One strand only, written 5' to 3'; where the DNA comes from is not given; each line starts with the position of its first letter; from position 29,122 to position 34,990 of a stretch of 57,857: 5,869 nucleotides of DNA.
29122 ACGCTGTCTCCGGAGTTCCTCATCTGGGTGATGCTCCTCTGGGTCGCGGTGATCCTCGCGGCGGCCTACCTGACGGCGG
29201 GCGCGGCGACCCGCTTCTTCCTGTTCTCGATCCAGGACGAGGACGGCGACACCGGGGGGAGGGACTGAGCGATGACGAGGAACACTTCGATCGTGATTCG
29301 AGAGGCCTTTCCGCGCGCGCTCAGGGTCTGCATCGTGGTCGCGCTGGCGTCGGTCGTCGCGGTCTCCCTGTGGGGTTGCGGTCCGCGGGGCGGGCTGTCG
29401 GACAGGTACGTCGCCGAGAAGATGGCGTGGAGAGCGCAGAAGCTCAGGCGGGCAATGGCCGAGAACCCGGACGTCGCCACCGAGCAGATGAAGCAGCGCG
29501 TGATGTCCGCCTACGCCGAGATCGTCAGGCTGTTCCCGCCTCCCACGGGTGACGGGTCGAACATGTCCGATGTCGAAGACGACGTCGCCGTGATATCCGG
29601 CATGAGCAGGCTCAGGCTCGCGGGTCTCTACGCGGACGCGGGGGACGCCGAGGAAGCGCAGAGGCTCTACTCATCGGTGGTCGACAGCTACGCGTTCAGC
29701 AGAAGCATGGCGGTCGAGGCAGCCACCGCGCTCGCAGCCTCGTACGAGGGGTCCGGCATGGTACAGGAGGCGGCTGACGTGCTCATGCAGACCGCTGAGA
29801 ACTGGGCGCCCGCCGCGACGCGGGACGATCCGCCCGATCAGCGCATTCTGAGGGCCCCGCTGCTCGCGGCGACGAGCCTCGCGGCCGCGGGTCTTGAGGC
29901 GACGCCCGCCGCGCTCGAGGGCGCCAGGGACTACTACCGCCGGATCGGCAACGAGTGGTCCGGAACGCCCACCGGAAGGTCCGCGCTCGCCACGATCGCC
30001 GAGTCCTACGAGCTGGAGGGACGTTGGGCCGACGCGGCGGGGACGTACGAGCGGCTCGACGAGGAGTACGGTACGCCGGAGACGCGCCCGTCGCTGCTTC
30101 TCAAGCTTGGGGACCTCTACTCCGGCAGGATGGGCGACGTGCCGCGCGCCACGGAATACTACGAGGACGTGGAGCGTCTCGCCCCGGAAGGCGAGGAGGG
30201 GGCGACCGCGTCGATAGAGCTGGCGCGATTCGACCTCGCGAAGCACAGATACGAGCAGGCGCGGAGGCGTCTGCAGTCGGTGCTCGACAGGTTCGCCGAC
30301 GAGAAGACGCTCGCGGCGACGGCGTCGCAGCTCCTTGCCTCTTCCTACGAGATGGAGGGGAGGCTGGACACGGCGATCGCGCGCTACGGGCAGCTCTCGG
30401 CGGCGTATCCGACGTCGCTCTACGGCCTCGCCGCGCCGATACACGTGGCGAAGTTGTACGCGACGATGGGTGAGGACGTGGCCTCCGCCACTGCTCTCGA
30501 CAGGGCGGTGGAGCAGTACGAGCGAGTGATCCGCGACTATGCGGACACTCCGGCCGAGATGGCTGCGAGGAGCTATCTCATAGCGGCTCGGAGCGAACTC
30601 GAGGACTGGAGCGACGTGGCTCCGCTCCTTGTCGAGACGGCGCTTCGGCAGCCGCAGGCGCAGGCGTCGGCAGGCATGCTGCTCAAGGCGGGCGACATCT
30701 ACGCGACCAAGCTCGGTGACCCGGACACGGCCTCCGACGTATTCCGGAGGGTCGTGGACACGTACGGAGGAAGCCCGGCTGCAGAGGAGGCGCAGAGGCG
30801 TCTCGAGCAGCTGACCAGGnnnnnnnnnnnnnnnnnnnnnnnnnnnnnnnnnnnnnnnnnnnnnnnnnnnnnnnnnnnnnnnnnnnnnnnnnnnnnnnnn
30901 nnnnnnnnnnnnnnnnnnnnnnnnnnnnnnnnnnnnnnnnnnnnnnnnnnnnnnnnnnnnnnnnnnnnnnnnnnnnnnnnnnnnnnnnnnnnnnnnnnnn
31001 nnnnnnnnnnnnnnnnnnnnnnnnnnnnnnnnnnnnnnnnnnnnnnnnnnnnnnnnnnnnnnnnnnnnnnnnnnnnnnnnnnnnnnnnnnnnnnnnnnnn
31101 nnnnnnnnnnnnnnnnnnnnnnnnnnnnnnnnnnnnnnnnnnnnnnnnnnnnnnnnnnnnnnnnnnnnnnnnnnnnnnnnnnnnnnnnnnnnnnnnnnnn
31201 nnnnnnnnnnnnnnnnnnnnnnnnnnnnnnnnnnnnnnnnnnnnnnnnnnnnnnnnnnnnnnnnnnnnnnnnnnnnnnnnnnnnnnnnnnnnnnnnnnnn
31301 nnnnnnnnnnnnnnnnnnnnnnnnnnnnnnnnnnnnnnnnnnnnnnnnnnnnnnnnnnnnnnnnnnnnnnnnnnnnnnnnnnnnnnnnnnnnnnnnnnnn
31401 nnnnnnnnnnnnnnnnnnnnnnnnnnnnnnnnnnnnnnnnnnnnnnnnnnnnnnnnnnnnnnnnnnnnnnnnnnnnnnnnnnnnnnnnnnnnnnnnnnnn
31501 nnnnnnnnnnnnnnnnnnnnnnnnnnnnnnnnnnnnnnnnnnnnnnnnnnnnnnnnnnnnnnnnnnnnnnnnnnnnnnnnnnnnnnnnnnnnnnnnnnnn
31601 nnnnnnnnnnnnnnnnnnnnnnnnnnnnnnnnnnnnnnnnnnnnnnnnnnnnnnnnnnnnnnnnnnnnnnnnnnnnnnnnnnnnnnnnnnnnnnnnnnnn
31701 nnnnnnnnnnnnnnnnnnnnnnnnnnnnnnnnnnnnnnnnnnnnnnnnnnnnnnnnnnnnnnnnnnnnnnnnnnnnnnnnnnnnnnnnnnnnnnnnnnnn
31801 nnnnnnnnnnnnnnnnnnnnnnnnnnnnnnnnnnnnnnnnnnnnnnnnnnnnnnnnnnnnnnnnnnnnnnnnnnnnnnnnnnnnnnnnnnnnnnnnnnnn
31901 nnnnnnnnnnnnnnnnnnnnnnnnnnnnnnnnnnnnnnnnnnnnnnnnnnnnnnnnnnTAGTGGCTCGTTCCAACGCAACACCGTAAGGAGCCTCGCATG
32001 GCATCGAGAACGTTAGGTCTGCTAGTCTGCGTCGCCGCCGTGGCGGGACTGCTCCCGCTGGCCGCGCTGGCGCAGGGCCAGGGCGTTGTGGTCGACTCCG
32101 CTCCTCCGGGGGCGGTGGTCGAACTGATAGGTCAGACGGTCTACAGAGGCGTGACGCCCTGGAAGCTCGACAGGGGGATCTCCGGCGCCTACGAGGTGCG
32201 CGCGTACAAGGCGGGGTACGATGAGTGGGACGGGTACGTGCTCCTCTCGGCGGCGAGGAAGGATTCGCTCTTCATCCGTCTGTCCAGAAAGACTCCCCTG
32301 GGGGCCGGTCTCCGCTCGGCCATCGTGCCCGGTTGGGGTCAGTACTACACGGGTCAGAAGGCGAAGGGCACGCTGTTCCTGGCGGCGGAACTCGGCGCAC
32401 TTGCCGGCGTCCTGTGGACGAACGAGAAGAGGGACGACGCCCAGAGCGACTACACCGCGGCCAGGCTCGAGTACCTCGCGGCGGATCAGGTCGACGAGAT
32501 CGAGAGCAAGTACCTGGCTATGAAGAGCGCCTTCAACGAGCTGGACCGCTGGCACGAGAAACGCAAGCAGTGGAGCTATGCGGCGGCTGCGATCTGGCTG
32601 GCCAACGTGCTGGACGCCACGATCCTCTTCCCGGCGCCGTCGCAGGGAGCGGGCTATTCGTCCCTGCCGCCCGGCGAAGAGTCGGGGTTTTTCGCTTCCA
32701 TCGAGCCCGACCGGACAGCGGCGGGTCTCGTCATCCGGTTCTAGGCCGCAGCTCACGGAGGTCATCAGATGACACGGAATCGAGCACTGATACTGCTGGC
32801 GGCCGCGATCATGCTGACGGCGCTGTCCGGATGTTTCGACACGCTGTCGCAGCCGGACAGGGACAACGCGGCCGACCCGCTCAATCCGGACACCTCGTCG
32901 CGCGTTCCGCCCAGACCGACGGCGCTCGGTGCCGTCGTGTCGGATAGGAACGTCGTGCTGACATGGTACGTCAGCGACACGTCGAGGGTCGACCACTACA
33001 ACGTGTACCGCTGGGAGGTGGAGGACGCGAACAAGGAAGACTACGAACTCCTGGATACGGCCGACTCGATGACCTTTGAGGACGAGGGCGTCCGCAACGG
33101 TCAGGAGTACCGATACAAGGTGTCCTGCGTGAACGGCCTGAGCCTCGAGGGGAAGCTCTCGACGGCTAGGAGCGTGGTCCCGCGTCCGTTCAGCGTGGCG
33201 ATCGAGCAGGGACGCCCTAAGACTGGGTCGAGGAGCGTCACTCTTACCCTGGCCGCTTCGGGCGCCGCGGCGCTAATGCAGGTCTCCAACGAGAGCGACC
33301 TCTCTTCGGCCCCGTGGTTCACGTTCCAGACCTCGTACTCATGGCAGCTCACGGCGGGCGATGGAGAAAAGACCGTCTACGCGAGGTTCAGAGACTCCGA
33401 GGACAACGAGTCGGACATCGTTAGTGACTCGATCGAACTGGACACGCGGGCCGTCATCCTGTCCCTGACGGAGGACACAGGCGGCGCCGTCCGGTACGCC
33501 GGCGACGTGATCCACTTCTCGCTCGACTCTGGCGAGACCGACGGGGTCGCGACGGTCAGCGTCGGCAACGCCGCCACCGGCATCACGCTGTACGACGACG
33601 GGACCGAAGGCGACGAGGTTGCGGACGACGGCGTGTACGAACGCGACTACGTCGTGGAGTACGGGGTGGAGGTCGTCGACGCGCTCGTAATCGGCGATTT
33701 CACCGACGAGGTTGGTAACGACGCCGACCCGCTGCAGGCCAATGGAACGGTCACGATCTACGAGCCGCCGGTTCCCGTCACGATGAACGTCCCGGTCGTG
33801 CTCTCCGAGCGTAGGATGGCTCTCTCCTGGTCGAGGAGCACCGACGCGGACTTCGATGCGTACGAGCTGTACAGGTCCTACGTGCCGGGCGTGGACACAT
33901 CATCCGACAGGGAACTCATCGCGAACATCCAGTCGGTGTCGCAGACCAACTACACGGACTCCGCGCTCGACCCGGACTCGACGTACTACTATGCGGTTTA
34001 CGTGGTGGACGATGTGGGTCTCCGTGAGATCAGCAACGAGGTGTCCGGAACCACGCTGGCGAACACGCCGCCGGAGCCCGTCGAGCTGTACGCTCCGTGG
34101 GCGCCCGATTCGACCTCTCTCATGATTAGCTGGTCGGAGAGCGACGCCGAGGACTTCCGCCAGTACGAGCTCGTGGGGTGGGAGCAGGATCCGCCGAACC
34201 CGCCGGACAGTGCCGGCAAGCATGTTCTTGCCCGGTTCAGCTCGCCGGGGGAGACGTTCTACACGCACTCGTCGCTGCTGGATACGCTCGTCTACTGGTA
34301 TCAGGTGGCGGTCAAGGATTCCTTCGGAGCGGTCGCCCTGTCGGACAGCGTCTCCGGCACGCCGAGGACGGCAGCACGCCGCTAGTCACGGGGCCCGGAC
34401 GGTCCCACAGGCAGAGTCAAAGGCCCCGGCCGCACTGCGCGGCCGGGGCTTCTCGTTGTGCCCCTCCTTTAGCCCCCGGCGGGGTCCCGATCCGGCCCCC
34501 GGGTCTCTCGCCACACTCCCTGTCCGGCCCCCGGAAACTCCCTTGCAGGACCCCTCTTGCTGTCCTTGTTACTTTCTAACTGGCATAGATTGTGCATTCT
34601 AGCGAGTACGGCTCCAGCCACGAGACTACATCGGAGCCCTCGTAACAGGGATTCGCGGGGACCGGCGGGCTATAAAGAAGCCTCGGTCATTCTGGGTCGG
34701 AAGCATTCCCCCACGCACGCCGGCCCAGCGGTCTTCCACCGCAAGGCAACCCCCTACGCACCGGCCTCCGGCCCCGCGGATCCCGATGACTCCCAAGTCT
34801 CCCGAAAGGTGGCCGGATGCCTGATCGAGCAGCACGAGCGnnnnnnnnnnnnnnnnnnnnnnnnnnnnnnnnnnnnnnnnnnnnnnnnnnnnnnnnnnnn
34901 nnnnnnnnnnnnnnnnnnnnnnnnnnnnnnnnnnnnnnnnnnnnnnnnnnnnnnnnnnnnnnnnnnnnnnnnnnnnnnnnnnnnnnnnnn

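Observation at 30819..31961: Pseudo-ATPase sigma54 activator: all catalytic motifs changed, DNA-binding HTH kept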

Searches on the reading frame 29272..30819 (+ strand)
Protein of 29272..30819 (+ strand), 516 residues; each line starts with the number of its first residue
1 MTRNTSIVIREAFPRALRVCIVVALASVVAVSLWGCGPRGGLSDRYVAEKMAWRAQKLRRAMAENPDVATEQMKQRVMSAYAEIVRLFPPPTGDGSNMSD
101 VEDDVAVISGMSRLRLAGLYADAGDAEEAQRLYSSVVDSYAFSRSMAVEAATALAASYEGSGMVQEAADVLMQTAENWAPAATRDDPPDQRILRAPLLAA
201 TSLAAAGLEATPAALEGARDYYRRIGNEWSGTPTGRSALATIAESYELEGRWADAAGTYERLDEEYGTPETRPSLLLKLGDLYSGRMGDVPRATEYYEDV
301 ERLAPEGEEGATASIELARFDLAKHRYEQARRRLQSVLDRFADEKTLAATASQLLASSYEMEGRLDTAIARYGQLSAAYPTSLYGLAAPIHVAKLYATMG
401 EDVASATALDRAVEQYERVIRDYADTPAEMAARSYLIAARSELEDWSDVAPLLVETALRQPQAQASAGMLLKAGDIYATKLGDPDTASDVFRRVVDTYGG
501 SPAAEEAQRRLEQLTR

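Call 14: search_protein_families(library=pfam, proteins=[window:29272-30819:+], max_evalue=0.001)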
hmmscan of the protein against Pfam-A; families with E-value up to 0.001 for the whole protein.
window:29272-30819:+ (516 aa): 9 families
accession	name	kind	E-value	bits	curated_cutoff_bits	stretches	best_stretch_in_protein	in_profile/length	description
PF13174.12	TPR_6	-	2.3e-21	75.4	26.3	0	354-382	5-33/33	Tetratricopeptide repeat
PF13424.12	TPR_12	-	9.5e-12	45.4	30.1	1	312-379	4-75/77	Tetratricopeptide repeat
PF13428.12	TPR_14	-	4e-10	39.8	23.5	0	352-383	4-35/44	Tetratricopeptide repeat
PF14559.12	TPR_19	-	7.9e-08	33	25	1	287-349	4-63/68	Tetratricopeptide repeat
PF13176.12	TPR_7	-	8.4e-07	29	27.9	0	238-261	1-24/36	Tetratricopeptide repeat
PF14938.12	SNAP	-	9.5e-07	29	25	0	323-437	86-200/282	Soluble NSF attachment protein, SNAP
PF13432.12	TPR_16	-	1.1e-05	26.2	32.7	0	321-381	7-63/65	Tetratricopeptide repeat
PF13181.12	TPR_8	-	4.1e-05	23.8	25.7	0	469-496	3-29/34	Tetratricopeptide repeat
PF07719.23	TPR_2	-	4.8e-05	23.6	27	0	238-261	3-26/34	Tetratricopeptide repeat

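Call 52: search_protein_families(library=ncbifam, proteins=[window:29272-30819:+], max_evalue=0.001)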
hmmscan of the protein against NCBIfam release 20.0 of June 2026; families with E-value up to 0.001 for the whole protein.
window:29272-30819:+ (516 aa): 6 families
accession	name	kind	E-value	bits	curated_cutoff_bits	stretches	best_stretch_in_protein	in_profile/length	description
TIGR02795.1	tol_pal_ybgF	equivalog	1.9e-22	80.1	90.1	3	321-433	12-116/119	tol-pal system protein YbgF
TIGR03302.1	OM_YfiO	subfamily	1.9e-09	37.3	81.4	0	315-443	37-165/239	outer membrane protein assembly factor BamD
NF052312.1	T9SS_PorW_SprE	equivalog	7.2e-08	31.5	250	0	289-437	119-260/716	type IX secretion system periplasmic lipoprotein PorW/SprE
NF008068.0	PRK10803.1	equivalog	7.3e-07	29.4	383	0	410-513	160-262/263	cell division protein CpoB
NF008757.0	PRK11788.1-5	equivalog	2.2e-05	23.8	363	0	114-177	73-136/388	lipopolysaccharide assembly protein LapB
NF040959.1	MamA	equivalog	3.8e-05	23.2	200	0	273-372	71-162/204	magnetosome protein MamA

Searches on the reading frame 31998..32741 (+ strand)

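Call 15: search_protein_families(library=pfam, proteins=[window:31998-32741:+], max_evalue=0.001)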
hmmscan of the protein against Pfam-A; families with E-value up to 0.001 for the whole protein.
window:31998-32741:+ (248 aa): 2 families
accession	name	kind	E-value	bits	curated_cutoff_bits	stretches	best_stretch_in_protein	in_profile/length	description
PF18935.5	DUF5683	-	1.7e-10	41.5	26.7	1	98-209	3-111/151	Family of unknown function (DUF5683)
PF08308.17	PEGA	-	6.7e-06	26.4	20.8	1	30-97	4-69/71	PEGA domain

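Call 52: search_protein_families(library=ncbifam, proteins=[window:31998-32741:+], max_evalue=0.001)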
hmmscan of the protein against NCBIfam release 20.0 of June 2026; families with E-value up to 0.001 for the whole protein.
window:31998-32741:+ (248 aa): 1 family
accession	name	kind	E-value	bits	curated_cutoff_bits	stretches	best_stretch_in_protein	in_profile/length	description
NF047756.1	LIC11435_fam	equivalog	6.4e-08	31.8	380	1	98-208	189-308/360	LIC11435 family protein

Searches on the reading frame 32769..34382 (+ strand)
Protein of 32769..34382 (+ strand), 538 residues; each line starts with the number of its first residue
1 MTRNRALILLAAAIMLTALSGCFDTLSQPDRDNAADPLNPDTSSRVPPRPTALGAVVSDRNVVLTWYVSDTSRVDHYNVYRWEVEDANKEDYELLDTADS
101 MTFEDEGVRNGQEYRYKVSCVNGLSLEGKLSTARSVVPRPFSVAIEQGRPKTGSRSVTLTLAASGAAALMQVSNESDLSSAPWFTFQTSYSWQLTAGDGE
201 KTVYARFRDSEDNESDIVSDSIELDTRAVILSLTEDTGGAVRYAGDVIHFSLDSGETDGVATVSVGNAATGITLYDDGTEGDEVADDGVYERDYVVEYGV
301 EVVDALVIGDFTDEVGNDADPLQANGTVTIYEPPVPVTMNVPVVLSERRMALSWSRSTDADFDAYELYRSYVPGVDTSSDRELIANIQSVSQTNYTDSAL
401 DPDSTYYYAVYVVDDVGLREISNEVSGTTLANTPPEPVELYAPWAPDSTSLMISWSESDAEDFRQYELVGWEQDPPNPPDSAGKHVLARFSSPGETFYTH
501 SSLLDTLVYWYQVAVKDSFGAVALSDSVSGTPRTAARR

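Call 15: search_protein_families(library=pfam, proteins=[window:32769-34382:+], max_evalue=0.001)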
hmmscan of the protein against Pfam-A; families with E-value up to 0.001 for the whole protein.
window:32769-34382:+ (538 aa): 1 family
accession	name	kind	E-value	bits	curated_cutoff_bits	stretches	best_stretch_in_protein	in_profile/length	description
PF00041.27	fn3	-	6.6e-13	49.1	25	1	344-427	10-83/84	Fibronectin type III domain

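Call 52: search_protein_families(library=ncbifam, proteins=[window:32769-34382:+], max_evalue=0.001)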
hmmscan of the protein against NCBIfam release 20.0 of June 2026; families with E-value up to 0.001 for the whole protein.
window:32769-34382:+ (538 aa): 2 families
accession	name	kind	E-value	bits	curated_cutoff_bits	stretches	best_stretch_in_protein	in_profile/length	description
NF041940.1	choice_anch_X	domain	2.2e-07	30.5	25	1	272-295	1-24/37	choice-of-anchor X domain-containing protein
NF041898.1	pec_ly_PelI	equivalog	9.8e-06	24.8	620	0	351-428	36-108/349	pectate lyase PelI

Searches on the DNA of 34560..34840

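Call 85: search_rna_families(source=window, start=34560, end=34840, threshold=evalue, max_evalue=10)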
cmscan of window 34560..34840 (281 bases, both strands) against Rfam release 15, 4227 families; matches with E-value up to 10: 2.
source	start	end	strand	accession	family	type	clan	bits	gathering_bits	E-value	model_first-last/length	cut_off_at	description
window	34661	34730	-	RF02831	Scr2736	Gene; sRNA;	-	15.9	43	3.2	1-64/64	no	Streptomyces RNA 2736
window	34560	34590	-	RF02098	DGCR5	Gene; lncRNA;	-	12.2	50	8.7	1-49/49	no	DiGeorge syndrome critical region gene 5 conserved region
